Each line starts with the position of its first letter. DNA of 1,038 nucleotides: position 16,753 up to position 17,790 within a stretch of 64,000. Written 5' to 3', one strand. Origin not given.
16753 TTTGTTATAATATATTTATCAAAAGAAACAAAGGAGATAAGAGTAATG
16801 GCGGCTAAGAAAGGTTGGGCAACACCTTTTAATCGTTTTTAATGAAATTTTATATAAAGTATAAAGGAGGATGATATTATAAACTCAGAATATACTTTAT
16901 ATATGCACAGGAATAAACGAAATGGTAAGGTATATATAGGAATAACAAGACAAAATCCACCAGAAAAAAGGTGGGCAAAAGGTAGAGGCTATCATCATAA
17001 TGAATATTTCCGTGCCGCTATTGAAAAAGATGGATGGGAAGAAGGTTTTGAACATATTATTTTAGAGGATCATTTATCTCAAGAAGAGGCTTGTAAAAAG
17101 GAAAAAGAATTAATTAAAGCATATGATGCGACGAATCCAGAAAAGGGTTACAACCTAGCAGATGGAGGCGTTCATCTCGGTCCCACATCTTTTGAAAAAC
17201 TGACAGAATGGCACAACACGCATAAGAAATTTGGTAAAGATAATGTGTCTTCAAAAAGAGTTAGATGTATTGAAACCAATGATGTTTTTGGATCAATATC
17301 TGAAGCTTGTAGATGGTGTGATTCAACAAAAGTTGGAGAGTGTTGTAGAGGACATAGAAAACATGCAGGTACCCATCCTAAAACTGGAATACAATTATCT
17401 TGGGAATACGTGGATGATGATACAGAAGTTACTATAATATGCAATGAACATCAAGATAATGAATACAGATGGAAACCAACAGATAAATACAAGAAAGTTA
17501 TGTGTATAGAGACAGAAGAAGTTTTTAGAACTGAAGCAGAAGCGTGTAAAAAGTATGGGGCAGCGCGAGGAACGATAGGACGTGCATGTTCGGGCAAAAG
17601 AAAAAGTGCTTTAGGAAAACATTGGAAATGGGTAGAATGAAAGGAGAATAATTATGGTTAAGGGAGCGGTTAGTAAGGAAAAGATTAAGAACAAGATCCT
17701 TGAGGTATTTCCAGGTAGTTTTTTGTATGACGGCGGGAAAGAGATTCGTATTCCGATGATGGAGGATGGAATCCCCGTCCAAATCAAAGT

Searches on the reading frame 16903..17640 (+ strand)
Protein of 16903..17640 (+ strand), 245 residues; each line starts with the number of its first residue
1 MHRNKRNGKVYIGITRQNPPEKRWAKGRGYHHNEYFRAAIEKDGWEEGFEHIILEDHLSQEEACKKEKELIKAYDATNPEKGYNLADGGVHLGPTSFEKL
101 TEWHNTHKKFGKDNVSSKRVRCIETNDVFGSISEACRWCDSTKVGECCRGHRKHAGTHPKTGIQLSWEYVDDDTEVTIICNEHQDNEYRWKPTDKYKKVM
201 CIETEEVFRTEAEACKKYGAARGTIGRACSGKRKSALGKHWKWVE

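Call 88: search_protein_families(library=phrogs, proteins=[window:16903-17640:+], max_evalue=0.00001)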
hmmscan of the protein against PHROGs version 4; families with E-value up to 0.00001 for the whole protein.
window:16903-17640:+ (245 aa): 3 families
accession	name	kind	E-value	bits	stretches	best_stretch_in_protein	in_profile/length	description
phrog_314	-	DNA, RNA and nucleotide metabolism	8.3e-22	78.8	1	1-244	183-388/574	homing endonuclease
phrog_4538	-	unknown function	5.7e-18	66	2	108-170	390-447/447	-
phrog_7168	-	DNA, RNA and nucleotide metabolism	8.2e-15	56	1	3-90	8-98/284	homing endonuclease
